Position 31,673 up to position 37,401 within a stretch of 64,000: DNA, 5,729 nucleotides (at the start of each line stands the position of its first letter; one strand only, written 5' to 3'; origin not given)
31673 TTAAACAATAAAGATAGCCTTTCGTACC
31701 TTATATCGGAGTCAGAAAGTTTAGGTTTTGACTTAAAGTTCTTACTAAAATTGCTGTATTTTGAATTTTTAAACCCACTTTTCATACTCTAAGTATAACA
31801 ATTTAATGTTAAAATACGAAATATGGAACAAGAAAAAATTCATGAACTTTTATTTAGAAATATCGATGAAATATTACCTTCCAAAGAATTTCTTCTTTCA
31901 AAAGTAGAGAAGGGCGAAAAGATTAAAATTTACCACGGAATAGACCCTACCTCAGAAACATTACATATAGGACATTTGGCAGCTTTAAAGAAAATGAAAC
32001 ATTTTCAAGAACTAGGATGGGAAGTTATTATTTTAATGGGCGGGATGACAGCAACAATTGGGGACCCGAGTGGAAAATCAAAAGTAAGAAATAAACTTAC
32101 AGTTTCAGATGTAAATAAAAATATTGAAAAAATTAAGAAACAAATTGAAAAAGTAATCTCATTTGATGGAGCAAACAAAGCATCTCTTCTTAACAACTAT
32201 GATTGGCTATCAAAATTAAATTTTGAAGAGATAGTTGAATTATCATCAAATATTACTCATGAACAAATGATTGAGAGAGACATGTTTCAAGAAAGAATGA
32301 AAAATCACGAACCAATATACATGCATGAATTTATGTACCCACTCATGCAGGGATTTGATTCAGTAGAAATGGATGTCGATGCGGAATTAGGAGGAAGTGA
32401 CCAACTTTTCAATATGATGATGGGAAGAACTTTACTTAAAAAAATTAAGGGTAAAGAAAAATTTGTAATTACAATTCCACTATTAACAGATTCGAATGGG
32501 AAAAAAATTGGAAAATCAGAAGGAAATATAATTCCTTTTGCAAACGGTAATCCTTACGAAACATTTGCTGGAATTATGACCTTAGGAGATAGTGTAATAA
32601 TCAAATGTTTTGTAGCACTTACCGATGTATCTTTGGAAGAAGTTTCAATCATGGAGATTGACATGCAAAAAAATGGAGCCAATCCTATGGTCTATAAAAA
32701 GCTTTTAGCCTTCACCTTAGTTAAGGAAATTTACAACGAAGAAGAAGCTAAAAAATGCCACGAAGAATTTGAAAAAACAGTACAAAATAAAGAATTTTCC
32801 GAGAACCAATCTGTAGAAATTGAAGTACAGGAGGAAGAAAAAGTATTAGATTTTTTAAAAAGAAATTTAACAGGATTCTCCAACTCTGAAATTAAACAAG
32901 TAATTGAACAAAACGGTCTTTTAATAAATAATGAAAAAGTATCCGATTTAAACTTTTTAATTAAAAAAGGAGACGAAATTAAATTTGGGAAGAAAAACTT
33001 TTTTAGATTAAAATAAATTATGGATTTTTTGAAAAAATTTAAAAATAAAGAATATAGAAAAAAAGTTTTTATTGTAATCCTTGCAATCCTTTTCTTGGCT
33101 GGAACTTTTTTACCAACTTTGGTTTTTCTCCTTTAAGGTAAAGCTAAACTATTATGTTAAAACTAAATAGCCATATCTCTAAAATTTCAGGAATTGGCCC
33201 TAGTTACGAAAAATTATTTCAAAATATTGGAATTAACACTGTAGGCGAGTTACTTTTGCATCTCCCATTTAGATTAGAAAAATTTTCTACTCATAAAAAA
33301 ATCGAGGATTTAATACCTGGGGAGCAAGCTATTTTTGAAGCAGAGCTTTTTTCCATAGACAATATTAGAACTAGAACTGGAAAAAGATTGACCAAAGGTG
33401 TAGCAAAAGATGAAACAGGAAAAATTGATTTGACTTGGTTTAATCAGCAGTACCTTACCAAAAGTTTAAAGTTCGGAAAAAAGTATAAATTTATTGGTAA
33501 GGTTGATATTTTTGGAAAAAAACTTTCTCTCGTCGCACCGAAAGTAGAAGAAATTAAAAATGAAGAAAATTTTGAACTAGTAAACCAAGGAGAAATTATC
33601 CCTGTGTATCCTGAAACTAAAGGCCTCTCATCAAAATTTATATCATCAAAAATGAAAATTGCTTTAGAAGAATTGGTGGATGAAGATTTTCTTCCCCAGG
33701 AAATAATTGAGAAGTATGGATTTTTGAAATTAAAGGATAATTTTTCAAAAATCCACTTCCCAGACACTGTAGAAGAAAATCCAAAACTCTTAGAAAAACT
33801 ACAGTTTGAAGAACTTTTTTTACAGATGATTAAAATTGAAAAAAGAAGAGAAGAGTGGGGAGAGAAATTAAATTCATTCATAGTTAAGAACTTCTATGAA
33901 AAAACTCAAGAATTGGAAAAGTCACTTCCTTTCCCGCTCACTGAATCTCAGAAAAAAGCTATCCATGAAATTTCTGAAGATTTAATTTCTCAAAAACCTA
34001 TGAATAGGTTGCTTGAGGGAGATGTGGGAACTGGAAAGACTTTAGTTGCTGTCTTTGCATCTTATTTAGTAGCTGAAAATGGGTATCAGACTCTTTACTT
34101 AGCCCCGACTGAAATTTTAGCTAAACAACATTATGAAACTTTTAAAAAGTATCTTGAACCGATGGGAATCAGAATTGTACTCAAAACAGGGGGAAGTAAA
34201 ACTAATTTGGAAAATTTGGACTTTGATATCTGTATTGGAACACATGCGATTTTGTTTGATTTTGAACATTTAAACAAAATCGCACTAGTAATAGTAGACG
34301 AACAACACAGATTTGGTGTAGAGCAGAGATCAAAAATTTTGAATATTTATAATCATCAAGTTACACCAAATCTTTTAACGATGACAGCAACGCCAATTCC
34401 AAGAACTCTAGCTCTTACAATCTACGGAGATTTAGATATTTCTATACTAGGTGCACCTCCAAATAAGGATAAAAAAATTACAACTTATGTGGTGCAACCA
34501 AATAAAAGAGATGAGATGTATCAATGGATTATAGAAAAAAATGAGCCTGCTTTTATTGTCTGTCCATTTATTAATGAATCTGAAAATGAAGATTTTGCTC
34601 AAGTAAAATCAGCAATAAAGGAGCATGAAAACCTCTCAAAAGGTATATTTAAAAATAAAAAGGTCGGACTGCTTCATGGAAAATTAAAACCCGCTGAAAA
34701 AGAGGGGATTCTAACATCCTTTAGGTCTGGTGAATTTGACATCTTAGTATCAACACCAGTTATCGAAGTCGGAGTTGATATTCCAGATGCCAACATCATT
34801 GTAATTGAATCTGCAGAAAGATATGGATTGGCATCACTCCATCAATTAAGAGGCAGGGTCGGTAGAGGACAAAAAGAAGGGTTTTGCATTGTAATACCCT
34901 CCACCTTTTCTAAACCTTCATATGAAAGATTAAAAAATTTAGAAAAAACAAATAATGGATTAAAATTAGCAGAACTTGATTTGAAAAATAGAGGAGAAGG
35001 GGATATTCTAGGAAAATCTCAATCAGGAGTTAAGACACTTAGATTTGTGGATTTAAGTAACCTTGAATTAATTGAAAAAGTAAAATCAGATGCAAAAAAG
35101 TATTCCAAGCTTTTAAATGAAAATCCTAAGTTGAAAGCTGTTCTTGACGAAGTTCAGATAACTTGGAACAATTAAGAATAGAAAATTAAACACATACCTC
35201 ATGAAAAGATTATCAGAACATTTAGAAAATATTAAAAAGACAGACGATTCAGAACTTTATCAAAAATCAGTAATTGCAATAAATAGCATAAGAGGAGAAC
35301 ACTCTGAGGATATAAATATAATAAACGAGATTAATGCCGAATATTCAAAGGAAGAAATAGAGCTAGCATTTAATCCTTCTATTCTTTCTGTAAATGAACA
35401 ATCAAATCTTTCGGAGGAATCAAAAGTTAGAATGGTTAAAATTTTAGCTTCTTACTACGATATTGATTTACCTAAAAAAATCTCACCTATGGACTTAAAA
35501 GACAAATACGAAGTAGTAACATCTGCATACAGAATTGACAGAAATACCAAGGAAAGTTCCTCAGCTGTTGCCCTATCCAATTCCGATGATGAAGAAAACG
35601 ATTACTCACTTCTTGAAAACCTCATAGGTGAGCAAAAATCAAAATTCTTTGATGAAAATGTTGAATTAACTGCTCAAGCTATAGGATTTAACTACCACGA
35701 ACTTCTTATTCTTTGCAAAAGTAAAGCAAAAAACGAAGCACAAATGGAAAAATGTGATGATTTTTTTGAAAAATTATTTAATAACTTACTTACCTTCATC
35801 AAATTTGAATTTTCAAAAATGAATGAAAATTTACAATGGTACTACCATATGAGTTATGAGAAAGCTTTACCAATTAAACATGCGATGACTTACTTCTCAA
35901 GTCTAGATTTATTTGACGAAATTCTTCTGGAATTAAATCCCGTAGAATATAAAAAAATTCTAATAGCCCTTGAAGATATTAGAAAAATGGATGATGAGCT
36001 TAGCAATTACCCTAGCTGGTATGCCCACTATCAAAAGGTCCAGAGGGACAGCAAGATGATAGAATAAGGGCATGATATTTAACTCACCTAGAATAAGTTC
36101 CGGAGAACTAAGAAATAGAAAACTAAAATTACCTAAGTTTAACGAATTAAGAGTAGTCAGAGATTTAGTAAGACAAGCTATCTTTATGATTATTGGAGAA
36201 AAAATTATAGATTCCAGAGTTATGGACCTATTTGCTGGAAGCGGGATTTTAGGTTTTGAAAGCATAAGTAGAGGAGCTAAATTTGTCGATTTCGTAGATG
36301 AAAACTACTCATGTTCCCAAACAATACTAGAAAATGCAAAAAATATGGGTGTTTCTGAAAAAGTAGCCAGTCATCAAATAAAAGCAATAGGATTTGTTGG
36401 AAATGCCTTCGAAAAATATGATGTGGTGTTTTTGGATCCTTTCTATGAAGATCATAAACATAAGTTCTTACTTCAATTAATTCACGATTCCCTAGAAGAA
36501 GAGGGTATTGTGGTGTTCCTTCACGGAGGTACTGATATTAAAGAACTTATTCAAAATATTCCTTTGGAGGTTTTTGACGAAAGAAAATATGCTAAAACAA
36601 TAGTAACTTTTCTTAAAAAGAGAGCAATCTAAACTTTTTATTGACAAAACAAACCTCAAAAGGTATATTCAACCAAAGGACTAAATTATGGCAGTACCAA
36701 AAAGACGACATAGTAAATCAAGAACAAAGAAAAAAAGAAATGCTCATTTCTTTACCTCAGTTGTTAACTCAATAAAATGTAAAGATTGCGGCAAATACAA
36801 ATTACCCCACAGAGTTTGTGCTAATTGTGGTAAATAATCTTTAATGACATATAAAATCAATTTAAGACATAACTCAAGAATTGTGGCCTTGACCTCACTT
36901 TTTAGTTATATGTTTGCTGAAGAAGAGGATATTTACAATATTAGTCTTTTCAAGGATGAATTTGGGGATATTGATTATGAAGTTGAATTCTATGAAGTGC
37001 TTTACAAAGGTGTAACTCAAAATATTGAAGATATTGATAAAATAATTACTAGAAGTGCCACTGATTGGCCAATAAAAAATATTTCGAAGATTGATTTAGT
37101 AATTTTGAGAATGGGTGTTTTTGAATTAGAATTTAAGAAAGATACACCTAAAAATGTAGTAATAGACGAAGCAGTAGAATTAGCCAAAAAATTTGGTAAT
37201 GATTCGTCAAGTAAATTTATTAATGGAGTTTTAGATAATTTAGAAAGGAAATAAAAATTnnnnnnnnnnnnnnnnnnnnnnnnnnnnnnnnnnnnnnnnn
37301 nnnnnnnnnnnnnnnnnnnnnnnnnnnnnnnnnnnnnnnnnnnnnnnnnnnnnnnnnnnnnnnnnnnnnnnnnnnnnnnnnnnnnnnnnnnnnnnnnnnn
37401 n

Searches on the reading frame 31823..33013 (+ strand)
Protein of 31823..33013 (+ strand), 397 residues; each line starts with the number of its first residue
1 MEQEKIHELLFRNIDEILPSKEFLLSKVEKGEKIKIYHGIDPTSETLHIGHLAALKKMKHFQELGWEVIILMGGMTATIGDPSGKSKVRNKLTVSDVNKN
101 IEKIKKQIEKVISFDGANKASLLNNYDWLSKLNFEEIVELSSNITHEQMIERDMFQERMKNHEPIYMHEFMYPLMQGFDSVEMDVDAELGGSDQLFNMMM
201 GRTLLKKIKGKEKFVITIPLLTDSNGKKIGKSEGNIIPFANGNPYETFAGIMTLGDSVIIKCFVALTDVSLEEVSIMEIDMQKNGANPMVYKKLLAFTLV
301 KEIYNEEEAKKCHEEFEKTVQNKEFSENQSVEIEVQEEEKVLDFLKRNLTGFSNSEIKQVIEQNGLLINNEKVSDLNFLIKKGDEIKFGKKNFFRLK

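Call 71: search_protein_families(library=pfam, proteins=[window:31823-33013:+], max_evalue=0.001)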
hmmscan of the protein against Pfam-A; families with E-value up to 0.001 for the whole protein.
window:31823-33013:+ (397 aa): 3 families
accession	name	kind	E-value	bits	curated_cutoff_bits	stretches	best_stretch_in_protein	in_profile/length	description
PF00579.31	tRNA-synt_1b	-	3.3e-63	214.2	21.1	1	31-320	3-291/292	tRNA synthetases class I (W and Y)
PF01479.30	S4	-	1.6e-05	25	22.8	1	353-386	15-48/48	S4 domain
PF22421.1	SYY_C-terminal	-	0.00043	20.6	27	0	325-387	6-67/83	Tyrosine--tRNA ligase SYY-like C-terminal domain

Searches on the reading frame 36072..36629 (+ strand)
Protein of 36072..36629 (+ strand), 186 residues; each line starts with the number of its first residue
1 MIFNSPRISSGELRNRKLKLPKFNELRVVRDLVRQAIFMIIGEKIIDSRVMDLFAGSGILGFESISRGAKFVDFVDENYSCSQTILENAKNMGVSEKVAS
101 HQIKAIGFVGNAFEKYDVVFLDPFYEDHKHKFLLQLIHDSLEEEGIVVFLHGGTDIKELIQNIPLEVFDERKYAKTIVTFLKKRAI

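Call 71: search_protein_families(library=pfam, proteins=[window:36072-36629:+], max_evalue=0.001)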
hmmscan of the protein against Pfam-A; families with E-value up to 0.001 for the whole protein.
window:36072-36629:+ (186 aa): 3 families
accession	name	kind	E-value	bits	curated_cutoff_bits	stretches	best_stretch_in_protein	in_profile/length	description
PF03602.21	Cons_hypoth95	-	3.4e-34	118.5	24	1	7-181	2-181/182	Conserved hypothetical protein 95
PF02005.22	TRM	-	8.3e-05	22.4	27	1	27-147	27-149/376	N2,N2-dimethylguanosine tRNA methyltransferase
PF02086.21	MethyltransfD12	-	0.00091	19.5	22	0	47-95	21-71/253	D12 class N6 adenine-specific DNA methyltransferase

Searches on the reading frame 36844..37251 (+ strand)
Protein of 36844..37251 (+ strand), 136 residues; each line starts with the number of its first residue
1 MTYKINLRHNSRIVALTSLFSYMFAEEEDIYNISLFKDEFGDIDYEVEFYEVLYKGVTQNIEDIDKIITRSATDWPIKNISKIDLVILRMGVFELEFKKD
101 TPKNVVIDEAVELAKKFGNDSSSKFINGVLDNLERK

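Call 72: search_protein_families(library=pfam, proteins=[window:36844-37251:+], max_evalue=0.00001)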
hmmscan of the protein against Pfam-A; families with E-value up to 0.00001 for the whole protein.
window:36844-37251:+ (136 aa): 1 family
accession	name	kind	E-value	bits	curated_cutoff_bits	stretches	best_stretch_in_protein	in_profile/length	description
PF01029.23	NusB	-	6.8e-33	114.3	23.1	1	9-135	1-133/133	NusB family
